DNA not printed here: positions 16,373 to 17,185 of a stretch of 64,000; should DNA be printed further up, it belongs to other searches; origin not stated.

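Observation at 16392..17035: Candidate non-HrcA heat-shock regulator: wHTH + Cas2-like protein divergent from dnaK across a promoter-embedded palindrome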

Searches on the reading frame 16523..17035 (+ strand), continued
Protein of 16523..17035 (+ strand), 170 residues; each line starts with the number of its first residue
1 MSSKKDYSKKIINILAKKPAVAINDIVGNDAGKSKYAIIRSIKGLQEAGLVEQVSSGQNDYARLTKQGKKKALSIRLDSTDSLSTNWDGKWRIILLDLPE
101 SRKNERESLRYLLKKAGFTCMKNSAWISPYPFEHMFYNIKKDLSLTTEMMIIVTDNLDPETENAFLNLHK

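Call 62: find_homologous_proteins(query=A3, max_evalue=0.00001)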
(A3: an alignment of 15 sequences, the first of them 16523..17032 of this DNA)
Query A3 (15 sequences) (170 aa, profile of the alignment): 3080 proteins with E <= 0.00001 among 7421 candidates; the best 120 are listed.
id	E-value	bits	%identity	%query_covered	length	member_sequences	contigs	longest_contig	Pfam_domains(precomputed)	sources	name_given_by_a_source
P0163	3.7e-59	217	30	72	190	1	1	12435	PF20803.3,PF09827.15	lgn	-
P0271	1.6e-57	212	48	96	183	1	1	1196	PF20803.3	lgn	-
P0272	1.0e-55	206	30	74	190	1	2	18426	PF20803.3,PF09827.15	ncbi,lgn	-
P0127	1.6e-55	206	42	97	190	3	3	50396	PF20803.3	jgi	jgi:DNA-binding transcriptional regulator PaaX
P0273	2.9e-55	205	27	72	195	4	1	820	PF20803.3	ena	-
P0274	2.4e-54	202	30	73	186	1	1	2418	PF20803.3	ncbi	-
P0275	4.1e-54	201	28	85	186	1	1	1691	PF20803.3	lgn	-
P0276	4.7e-54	201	29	84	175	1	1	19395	PF20803.3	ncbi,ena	-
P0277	4.7e-54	201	31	74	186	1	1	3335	PF20803.3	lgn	-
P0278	9.3e-54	200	29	87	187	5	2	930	PF20803.3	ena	-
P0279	1.0e-53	200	29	69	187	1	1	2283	PF20803.3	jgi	jgi:CRISPR-associated endonuclease Cas2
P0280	1.3e-53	199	30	85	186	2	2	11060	PF20803.3,PF09827.15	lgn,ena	-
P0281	1.3e-53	199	44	94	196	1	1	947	PF20803.3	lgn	-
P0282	1.4e-53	199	30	85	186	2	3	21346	PF20803.3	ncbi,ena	-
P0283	2.1e-53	199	60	98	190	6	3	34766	PF20803.3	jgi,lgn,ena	-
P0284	2.2e-53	199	31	89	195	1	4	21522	PF20803.3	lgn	-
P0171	4.1e-53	198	31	77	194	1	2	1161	PF20803.3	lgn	-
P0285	4.8e-53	197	33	76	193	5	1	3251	PF20803.3,PF09827.15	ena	-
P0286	6.0e-53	197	43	97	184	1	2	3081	PF20803.3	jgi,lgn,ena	-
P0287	7.0e-53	197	27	87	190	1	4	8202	PF20803.3,PF09827.15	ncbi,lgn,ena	ncbi:MAG: CRISPR-associated endonuclease Cas2 [Patescibacteria group bacterium]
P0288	1.4e-52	196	27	74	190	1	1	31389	PF20803.3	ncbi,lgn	-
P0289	1.9e-52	195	42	95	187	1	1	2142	PF20803.3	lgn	-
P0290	2.2e-52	195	44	97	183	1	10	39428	PF20803.3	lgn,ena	-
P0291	2.3e-52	195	49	100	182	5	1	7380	PF20803.3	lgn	-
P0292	2.6e-52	195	33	74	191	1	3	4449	PF20803.3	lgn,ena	-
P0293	4.1e-52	194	44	96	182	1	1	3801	PF20803.3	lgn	-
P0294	4.7e-52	194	44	97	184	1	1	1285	PF20803.3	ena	-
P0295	5.7e-52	194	46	97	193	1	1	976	PF20803.3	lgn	-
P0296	6.2e-52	194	44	97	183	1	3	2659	PF20803.3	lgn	-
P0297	7.9e-52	194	30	92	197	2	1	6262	PF20803.3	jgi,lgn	jgi:DNA-binding transcriptional regulator PaaX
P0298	9.5e-52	193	33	73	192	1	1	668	PF20803.3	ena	-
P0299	9.9e-52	193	31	85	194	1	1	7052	PF20803.3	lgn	-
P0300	1.1e-51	193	29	72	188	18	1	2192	PF20803.3,PF22665.4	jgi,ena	-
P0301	1.5e-51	193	61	98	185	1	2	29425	PF20803.3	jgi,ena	jgi:DNA-binding transcriptional regulator PaaX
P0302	1.5e-51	193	28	74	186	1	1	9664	PF20803.3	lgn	-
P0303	1.7e-51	192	64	95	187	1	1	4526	PF20803.3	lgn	-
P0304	1.8e-51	192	29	80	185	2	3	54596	PF20803.3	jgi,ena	-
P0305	1.9e-51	192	47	92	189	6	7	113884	PF20803.3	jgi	-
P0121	1.9e-51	192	60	100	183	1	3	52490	PF20803.3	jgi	jgi:DNA-binding transcriptional regulator PaaX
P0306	2.2e-51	192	54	100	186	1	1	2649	PF20803.3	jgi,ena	-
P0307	2.2e-51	192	60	98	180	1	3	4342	PF01047.29,PF20803.3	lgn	-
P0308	2.4e-51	192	47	96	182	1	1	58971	PF20803.3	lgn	-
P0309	2.4e-51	192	53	98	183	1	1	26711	PF20803.3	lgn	-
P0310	2.5e-51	192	34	80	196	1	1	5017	PF20803.3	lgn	-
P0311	3.2e-51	192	30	75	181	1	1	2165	PF20803.3,PF09827.15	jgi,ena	-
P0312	3.3e-51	191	46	92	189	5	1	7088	PF20803.3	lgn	-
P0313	3.4e-51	191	64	95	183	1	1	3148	PF20803.3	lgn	-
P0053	3.7e-51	191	65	98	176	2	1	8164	PF20803.3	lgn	-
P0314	4.1e-51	191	61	95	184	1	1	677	PF20803.3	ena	-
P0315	4.2e-51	191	34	71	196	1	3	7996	PF20803.3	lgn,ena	-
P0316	4.4e-51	191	46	91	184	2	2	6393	PF20803.3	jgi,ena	-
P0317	4.8e-51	191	56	99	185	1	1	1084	PF20803.3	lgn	-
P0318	4.9e-51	191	54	100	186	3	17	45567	PF20803.3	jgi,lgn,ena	-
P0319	5.0e-51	191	62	98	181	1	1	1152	PF20803.3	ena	-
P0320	5.7e-51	191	36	69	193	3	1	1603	PF20803.3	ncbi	-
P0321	6.4e-51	191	60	98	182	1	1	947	PF20803.3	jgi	jgi:DNA-binding transcriptional regulator PaaX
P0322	7.1e-51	190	34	69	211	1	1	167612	PF20803.3,PF09827.15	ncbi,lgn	-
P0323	9.2e-51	190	63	98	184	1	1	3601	PF20803.3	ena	-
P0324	9.6e-51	190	59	98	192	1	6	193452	PF20803.3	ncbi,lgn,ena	ncbi:MAG: hypothetical protein AAB510_00315 [Patescibacteria group bacterium]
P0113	9.9e-51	190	64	100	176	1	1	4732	PF20803.3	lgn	-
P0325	9.9e-51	190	31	63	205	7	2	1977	PF20803.3,PF09827.15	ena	-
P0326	1.0e-50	190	54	99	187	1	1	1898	PF20803.3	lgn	-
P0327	1.1e-50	190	32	81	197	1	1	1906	PF20803.3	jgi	jgi:DNA-binding transcriptional regulator PaaX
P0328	1.1e-50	190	60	99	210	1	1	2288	PF20803.3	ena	-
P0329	1.2e-50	190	61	94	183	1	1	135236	PF20803.3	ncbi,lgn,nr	ncbi:hypothetical protein HY311_03185 [Candidatus Nomurabacteria bacterium]|nr:hypothetical protein 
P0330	1.2e-50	190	28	67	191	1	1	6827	PF20803.3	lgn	-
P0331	1.3e-50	190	64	100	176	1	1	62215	PF20803.3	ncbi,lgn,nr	ncbi:hypothetical protein IT402_00115 [Candidatus Nomurabacteria bacterium]|nr:hypothetical protein 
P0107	1.3e-50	189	64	100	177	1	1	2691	PF20803.3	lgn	-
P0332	1.5e-50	189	59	95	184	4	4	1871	PF20803.3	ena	-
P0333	1.5e-50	189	59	98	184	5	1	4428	PF20803.3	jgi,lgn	jgi:DNA-binding transcriptional regulator PaaX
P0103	1.6e-50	189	63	98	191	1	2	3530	PF20803.3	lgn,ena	-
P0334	1.7e-50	189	62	98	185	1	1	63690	PF20803.3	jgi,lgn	jgi:DNA-binding transcriptional regulator PaaX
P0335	1.8e-50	189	64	98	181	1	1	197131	PF20803.3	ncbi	ncbi:MAG: hypothetical protein V4504_00185 [Patescibacteria group bacterium]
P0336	1.8e-50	189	31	69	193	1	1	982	PF20803.3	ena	-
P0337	2.0e-50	189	52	100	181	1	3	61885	PF20803.3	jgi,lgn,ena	jgi:DNA-binding transcriptional regulator PaaX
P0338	2.0e-50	189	55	98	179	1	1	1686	PF20803.3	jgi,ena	-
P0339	2.1e-50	189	53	97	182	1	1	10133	PF20803.3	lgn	-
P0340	2.2e-50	189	52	76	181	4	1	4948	PF20803.3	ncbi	-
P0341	2.2e-50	189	30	63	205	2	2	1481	PF20803.3,PF09827.15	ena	-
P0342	2.3e-50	189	63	98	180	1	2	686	PF20803.3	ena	-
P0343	2.3e-50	189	33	69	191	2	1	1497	PF20803.3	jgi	jgi:DNA-binding transcriptional regulator PaaX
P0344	2.5e-50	189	56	99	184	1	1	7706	PF20803.3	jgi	-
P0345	2.6e-50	189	55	99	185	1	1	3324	PF20803.3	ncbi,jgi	jgi:DNA-binding transcriptional regulator PaaX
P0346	2.6e-50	189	53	99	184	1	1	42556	PF20803.3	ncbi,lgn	-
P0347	2.9e-50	188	51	100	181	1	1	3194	PF20803.3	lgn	-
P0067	3.0e-50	188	67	98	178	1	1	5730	PF20803.3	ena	-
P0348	3.0e-50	188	34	79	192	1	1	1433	PF20803.3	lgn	-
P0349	3.1e-50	188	54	93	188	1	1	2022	PF20803.3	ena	-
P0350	3.2e-50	188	26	74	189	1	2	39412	PF20803.3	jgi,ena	jgi:DNA-binding transcriptional regulator PaaX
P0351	3.2e-50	188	55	98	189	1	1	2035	PF20803.3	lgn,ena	-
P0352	3.2e-50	188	38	42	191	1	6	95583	PF20803.3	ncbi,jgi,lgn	jgi:DNA-binding transcriptional regulator PaaX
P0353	3.3e-50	188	45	97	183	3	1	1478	PF20803.3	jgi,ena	-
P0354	3.3e-50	188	31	76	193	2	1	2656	PF20803.3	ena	-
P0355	3.3e-50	188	58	100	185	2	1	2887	PF20803.3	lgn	-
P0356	3.5e-50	188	64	95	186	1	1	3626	PF20803.3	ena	-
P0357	3.5e-50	188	63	76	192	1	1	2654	PF20803.3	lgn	-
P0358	3.5e-50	188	62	100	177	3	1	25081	PF20803.3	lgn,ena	-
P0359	3.7e-50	188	53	99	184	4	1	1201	PF20803.3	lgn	-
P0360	3.7e-50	188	56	100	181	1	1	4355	PF20803.3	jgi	jgi:DNA-binding transcriptional regulator PaaX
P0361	3.7e-50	188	52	97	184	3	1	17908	PF20803.3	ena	-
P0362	3.8e-50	188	57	99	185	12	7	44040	PF20803.3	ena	-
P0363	3.8e-50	188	30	73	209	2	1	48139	PF20803.3,PF09827.15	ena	-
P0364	3.8e-50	188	47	95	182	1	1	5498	PF20803.3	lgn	-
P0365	3.9e-50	188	61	98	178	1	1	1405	PF20803.3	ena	-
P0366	4.0e-50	188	52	98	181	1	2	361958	PF20803.3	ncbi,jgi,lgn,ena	ncbi:MAG: hypothetical protein WC908_01005 [Candidatus Paceibacterota bacterium]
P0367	4.0e-50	188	54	96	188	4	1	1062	PF20803.3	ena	-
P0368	4.1e-50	188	31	73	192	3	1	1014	PF20803.3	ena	-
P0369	4.1e-50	188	53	98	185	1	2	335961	PF20803.3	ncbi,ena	-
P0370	4.1e-50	188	63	95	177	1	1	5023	PF20803.3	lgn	-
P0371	4.4e-50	188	56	100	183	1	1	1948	PF20803.3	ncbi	-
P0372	4.6e-50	188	30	93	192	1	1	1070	PF20803.3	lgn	-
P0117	4.6e-50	188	63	97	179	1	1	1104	PF20803.3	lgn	-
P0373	4.7e-50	188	64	97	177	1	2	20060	PF20803.3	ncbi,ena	-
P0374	4.8e-50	188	62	98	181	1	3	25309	PF20803.3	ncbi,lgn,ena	-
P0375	4.8e-50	188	61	99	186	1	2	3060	PF20803.3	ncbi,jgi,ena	-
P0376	5.1e-50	188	62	99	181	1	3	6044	PF20803.3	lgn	-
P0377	5.4e-50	188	62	98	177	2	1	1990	PF20803.3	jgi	jgi:DNA-binding transcriptional regulator PaaX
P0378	5.5e-50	187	66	95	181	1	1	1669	PF20803.3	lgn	-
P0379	5.5e-50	187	33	79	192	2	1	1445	PF20803.3,PF09827.15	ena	-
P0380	5.7e-50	187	54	98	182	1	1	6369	PF20803.3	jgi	-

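Call 64: find_encoding_contigs(protein=P0127, flank=5000, max_places=2)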
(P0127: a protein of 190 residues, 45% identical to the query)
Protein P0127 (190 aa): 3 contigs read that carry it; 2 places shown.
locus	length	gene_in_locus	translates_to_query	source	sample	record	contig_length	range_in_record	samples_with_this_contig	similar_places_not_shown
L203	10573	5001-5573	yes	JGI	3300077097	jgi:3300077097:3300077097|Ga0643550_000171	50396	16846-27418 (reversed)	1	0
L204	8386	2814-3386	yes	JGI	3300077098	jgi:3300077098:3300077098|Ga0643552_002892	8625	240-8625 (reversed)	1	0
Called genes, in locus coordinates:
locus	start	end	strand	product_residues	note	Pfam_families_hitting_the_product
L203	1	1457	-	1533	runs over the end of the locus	PF13086:AAA_11 (weak), PF13245:AAA_19 (faint), PF13087:AAA_12, PF04480:DUF559, PF18741:MTES_1575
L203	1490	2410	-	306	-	PF00226:DnaJ, PF01556:DnaJ_C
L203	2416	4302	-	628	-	PF00012:HSP70, PF06723:MreB_Mbl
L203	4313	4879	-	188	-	PF01025:GrpE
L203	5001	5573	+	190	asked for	PF20803:PaaX_M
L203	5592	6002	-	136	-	PF00380:Ribosomal_S9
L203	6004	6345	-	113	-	PF00572:Ribosomal_L13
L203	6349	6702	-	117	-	PF01196:Ribosomal_L17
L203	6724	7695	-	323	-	PF01193:RNA_pol_L, PF01000:RNA_pol_A_bac, PF03118:RNA_pol_A_CTD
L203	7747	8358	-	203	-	PF00163:Ribosomal_S4, PF01479:S4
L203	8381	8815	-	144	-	PF00411:Ribosomal_S11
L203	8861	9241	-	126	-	PF00416:Ribosomal_S13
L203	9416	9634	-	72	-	PF01176:eIF-1a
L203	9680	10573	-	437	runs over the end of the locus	-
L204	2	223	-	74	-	?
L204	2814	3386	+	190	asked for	PF20803:PaaX_M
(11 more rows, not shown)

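Call 65: find_encoding_contigs(protein=P0305, flank=5000, max_places=2)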
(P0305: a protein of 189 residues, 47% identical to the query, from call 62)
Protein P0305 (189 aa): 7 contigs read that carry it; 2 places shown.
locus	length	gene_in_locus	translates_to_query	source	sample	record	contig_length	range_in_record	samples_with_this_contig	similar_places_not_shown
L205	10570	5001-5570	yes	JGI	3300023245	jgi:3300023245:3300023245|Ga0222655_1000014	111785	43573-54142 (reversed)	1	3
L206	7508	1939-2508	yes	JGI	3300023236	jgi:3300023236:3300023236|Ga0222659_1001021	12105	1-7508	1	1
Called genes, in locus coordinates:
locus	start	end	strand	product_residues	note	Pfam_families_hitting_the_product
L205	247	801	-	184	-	-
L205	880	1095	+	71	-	-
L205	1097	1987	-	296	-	PF00226:DnaJ, PF01556:DnaJ_C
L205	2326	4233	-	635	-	PF00012:HSP70, PF06723:MreB_Mbl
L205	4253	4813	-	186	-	PF01025:GrpE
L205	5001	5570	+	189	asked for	PF20803:PaaX_M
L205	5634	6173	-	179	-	PF01936:NYN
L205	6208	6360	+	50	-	-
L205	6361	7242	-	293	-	PF00892:EamA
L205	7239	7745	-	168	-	PF01121:CoaE (faint), PF02223:Thymidylate_kin (faint), PF13238:AAA_18, PF13521:AAA_28 (faint), PF01202:SKI (weak)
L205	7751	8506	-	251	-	PF01209:Ubie_methyltran, PF05175:MTS (weak), PF13489:Methyltransf_23 (weak), PF03848:TehB (weak), PF08241:Methyltransf_11, PF08242:Methyltransf_12, PF13649:Methyltransf_25, PF13847:Methyltransf_31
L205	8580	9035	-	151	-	PF00380:Ribosomal_S9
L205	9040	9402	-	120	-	PF00572:Ribosomal_L13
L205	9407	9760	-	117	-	PF01196:Ribosomal_L17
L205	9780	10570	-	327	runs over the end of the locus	PF01193:RNA_pol_L, PF01000:RNA_pol_A_bac, PF03118:RNA_pol_A_CTD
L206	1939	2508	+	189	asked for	PF20803:PaaX_M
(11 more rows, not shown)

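Call 69: find_encoding_contigs(protein=P0322, flank=4000, max_places=1)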
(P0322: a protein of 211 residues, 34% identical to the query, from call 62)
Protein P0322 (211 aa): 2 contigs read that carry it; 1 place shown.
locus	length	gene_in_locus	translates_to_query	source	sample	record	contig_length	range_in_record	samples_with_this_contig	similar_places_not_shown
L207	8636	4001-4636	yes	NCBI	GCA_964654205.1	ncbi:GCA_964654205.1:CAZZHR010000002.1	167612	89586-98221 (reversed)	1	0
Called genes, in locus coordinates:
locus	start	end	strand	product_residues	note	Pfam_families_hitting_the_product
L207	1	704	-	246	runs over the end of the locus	PF00535:Glycos_transf_2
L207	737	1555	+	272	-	PF01467:CTP_transf_like, PF01050:MannoseP_isomer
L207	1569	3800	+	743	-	PF04932:Wzy_C, PF07719:TPR_2 (faint), PF13424:TPR_12 (faint), PF23914:TPR_CcmH_CycH (faint), PF13181:TPR_8 (faint), PF14559:TPR_19 (faint), PF00515:TPR_1 (faint), PF13414:TPR_11 (faint)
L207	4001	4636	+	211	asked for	PF20803:PaaX_M, PF09827:CRISPR_Cas2 (weak)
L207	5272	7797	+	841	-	PF07517:SecA_DEAD, PF01043:SecA_PP_bind, PF21090:P-loop_SecA, PF07516:SecA_SW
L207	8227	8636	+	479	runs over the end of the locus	PF02934:GatB_N, PF02637:GatB_Yqey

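Call 70: find_encoding_contigs(protein=P0352, flank=4000, max_places=1)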
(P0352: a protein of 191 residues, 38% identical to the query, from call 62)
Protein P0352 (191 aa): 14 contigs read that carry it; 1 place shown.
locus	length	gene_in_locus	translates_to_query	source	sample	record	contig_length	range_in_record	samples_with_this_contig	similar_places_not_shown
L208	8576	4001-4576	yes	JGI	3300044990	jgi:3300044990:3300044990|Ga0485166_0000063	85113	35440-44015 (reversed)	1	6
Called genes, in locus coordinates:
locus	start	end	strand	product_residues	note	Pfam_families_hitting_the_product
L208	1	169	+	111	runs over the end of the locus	PF00829:Ribosomal_L21p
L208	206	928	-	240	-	PF18306:LDcluster4, PF03641:Lysine_decarbox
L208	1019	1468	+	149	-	PF00254:FKBP_C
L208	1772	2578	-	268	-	PF01734:Patatin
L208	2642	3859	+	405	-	PF01702:TGT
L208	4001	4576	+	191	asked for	PF20803:PaaX_M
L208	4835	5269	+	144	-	-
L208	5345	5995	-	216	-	-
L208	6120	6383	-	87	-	-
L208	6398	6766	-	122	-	-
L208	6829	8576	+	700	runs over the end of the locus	PF04851:ResIII, PF13604:AAA_30 (faint), PF17757:UvrB_inter, PF27431:UvrB_3rd, PF00271:Helicase_C, PF12344:UvrB, PF02151:UVR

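Call 71: find_encoding_contigs(protein=P0304, flank=4000, max_places=1)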
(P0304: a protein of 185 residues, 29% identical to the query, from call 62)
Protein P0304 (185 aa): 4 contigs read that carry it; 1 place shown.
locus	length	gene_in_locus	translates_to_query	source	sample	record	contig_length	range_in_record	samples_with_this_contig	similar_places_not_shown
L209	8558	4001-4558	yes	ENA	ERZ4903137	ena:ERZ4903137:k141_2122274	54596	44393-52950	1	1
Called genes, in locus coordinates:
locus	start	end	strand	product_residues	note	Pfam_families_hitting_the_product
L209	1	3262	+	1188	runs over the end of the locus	PF00133:tRNA-synt_1, PF09334:tRNA-synt_1g (faint), PF00300:His_Phos_1, PF00133:tRNA-synt_1, PF08264:Anticodon_1, PF19302:DUF5915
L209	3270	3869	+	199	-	PF11967:RecO_N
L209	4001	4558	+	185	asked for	PF20803:PaaX_M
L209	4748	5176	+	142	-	-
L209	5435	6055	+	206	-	PF02163:Peptidase_M50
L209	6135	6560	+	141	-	PF00164:Ribosom_S12_S23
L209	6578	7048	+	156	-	PF00177:Ribosomal_S7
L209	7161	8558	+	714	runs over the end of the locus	PF00009:GTP_EFTU, PF03144:GTP_EFTU_D2, PF22042:EF-G_D2, PF14492:EFG_III, PF16658:RF3_C (weak), PF03764:EFG_IV, PF00679:EFG_C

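Call 72: find_encoding_contigs(protein=P0350, flank=4000, max_places=1)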
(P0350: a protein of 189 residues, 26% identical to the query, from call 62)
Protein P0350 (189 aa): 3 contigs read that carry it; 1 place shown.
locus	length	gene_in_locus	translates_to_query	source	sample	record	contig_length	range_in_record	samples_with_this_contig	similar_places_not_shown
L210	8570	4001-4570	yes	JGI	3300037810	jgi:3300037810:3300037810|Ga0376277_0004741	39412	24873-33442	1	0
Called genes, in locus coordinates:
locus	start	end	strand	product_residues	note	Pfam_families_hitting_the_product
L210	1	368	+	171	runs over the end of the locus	PF07963:N_methyl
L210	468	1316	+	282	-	PF06750:A24_N_bact, PF01478:Peptidase_A24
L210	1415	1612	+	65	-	-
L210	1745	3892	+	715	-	PF22745:Nlig-Ia, PF01653:DNA_ligase_aden, PF03120:OB_DNA_ligase, PF12826:HHH_2, PF14520:HHH_5, PF00633:HHH (faint), PF00533:BRCT, PF12738:PTCB-BRCT (weak)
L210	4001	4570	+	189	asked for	PF20803:PaaX_M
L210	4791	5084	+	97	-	PF02686:GatC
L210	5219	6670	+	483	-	PF01425:Amidase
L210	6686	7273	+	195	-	-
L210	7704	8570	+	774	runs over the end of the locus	PF00324:AA_permease, PF13520:AA_permease_2, PF13906:AA_permease_C (weak), PF00582:Usp (weak)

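Call 74: predict_structure(alignment_id=A4)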
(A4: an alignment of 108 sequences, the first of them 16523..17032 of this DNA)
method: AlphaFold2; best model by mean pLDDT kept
length: 170 residues; sequences in the alignment: 108
mean_pLDDT: 85.0   pTM: 0.59
mean pLDDT of the five models: 85.0, 83.8, 83.5, 83.0, 82.0
residues with pLDDT >= 90: 61; 70-90: 91; 50-70: 16; < 50: 2
segments of 3 or more residues with pLDDT < 50: none
pLDDT, mean of each block of 10 residues (from residue 1): 64 84 79 77 88 86 86 72 75 94 90 91 92 88 90 96 90
secondary structure, 60 per line:
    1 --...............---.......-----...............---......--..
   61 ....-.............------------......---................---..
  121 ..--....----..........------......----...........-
elements in order: H3-17 H23-27 H33-47 E51-56 E59-64 H66-78 E91-96 H100-115 E119-122 E125-128 H133-142 E149-154 H159-169
